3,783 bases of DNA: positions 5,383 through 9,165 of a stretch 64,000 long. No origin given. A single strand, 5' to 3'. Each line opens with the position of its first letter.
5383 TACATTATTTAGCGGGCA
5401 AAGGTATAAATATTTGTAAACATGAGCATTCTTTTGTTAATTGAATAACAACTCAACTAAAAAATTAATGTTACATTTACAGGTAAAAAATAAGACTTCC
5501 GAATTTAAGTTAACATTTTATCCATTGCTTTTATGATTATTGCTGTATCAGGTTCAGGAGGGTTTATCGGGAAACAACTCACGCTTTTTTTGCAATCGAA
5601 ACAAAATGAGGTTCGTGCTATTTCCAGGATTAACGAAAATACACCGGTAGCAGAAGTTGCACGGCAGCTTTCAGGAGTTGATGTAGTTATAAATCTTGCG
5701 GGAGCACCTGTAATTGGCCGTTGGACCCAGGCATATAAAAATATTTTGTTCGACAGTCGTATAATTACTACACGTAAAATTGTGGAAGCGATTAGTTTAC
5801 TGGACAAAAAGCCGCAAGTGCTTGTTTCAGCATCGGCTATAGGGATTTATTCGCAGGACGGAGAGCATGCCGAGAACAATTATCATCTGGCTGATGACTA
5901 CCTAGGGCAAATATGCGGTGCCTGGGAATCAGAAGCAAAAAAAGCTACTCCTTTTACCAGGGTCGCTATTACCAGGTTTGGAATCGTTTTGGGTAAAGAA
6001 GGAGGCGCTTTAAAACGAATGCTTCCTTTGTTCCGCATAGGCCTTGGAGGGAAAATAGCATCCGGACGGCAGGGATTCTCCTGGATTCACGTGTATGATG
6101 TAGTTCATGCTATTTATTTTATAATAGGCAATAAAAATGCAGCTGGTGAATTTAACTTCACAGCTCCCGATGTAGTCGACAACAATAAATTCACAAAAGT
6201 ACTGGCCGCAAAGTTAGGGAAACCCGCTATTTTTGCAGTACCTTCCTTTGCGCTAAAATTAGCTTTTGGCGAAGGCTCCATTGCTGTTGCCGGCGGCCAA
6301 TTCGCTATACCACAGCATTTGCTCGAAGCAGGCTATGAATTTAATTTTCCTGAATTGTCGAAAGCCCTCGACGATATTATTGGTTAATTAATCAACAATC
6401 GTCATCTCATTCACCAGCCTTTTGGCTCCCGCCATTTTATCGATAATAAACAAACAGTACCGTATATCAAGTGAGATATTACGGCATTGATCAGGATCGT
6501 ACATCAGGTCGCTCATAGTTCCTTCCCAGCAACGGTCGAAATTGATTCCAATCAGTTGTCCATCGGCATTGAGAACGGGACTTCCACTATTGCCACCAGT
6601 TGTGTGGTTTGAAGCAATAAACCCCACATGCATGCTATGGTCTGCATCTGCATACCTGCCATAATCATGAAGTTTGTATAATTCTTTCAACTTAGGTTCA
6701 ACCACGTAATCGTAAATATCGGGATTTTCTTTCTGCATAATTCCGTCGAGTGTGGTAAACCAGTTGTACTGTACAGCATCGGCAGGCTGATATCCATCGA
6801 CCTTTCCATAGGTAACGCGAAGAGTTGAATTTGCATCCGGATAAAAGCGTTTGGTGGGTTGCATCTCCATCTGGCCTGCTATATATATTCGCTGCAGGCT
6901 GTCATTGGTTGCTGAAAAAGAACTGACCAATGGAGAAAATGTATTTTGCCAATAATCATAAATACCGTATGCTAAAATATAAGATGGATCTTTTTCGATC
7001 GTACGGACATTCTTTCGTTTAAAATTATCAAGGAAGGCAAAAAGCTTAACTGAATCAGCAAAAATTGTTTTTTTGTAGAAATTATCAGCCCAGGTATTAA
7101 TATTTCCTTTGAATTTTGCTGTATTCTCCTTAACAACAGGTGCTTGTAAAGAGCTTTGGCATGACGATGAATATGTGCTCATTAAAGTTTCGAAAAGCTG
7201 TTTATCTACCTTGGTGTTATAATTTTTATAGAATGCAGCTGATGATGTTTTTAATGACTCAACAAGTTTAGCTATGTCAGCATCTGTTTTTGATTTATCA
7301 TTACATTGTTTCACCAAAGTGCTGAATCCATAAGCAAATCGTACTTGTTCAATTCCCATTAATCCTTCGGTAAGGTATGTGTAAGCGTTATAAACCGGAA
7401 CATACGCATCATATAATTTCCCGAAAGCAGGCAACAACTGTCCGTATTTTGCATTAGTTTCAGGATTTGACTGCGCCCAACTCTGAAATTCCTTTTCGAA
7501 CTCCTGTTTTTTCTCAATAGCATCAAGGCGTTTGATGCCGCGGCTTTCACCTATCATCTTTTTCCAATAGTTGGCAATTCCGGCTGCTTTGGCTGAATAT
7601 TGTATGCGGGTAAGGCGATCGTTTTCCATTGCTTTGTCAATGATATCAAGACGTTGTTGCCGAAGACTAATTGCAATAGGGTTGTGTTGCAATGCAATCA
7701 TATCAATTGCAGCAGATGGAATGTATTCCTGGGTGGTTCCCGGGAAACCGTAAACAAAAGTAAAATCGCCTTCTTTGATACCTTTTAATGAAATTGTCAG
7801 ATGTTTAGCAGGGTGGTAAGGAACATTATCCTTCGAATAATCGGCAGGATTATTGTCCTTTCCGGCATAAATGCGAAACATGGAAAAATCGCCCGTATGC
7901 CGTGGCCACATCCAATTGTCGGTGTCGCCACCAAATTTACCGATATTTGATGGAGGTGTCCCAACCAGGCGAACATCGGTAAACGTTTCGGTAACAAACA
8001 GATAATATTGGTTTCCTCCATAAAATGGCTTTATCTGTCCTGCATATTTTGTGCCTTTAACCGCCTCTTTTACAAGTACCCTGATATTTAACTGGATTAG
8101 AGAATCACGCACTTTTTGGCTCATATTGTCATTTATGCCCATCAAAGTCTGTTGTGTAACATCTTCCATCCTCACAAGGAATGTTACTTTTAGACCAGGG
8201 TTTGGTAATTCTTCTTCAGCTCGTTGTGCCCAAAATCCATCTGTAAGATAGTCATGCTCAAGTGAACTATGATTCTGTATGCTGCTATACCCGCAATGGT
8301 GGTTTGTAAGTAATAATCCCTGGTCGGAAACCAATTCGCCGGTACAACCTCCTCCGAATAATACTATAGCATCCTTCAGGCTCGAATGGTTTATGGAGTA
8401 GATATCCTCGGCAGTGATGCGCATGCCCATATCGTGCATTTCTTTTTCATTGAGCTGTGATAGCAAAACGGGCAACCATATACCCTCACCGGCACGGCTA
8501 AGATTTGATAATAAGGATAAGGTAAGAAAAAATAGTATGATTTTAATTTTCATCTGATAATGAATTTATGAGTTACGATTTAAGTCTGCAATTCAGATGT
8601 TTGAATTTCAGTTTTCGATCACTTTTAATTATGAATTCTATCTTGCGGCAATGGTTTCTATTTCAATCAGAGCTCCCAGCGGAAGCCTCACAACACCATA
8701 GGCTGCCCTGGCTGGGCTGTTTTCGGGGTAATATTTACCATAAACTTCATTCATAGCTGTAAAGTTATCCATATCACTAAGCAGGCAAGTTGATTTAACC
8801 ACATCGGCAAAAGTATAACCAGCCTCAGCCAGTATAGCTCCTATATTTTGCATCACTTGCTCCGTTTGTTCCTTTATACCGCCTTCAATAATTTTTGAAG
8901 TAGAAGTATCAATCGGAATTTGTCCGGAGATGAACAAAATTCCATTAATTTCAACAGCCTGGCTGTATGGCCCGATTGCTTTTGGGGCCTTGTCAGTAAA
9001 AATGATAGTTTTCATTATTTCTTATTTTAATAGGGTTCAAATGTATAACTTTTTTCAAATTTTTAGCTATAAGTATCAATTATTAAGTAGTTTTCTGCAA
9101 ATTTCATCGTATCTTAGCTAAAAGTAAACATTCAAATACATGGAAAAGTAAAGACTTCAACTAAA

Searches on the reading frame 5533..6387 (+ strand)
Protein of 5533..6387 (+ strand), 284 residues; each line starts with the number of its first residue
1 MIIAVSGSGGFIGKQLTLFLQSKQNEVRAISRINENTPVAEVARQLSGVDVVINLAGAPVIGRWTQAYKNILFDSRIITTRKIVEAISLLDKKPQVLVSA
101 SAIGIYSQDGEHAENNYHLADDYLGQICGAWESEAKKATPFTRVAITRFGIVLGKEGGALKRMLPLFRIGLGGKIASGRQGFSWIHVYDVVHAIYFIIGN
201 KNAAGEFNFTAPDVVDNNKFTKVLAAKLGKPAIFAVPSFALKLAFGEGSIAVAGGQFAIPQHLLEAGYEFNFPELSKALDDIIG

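Call 4: search_protein_families(library=pfam, proteins=[window:5533-6387:+], max_evalue=0.001)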
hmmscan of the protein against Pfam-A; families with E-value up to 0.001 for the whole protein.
window:5533-6387:+ (284 aa): 2 families
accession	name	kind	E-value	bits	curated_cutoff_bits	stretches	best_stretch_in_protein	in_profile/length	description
PF08338.16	DUF1731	-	4.4e-16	58.8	27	1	236-282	1-47/47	Domain of unknown function (DUF1731)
PF01370.27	Epimerase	-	6.4e-14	52.4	20.9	1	3-204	1-231/240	NAD dependent epimerase/dehydratase family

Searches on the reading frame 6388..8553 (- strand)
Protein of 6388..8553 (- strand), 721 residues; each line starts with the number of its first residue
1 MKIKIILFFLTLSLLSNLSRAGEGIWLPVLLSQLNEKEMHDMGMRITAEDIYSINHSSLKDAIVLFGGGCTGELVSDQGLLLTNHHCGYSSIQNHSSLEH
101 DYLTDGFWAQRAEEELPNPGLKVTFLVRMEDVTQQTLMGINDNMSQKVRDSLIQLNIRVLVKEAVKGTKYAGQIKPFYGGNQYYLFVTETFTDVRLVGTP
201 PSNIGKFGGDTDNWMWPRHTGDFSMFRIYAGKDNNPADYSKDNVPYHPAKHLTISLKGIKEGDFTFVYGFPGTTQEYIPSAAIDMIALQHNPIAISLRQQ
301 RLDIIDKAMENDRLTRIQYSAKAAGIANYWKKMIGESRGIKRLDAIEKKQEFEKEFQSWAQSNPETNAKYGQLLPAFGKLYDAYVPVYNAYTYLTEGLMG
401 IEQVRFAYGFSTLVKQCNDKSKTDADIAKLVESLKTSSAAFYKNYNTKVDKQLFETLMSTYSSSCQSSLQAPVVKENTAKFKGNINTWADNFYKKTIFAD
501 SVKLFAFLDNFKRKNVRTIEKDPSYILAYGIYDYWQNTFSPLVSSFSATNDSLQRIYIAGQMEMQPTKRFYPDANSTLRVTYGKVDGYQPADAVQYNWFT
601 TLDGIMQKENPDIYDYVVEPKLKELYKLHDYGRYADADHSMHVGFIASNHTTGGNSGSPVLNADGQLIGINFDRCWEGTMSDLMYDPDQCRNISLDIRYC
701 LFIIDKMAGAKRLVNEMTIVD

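Call 4: search_protein_families(library=pfam, proteins=[window:6388-8553:-], max_evalue=0.001)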
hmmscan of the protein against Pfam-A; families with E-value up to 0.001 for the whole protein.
window:6388-8553:- (721 aa): 3 families
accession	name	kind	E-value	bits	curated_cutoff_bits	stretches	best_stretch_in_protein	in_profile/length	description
PF10459.15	Peptidase_S46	-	6.9e-236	785.7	22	1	21-719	1-698/698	Peptidase S46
PF13365.12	Trypsin_2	-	1.2e-07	33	27.6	1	643-670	119-144/144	Trypsin-like peptidase domain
PF00089.32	Trypsin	-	5.8e-06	26.7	20.6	0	68-94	22-52/220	Trypsin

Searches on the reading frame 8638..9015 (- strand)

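Call 7: search_protein_families(library=pfam, proteins=[window:8638-9015:-], max_evalue=1)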
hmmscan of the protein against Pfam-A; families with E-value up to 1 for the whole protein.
window:8638-9015:- (125 aa): 2 families
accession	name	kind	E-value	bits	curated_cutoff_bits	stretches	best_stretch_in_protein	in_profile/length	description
PF01042.26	Ribonuc_L-PSP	-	3.3e-42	143.7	27.3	1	8-124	2-120/121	Endoribonuclease L-PSP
PF13890.11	Rab3-GTPase_cat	-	0.057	13.5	26.1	1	47-90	39-80/158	Rab3 GTPase-activating protein catalytic subunit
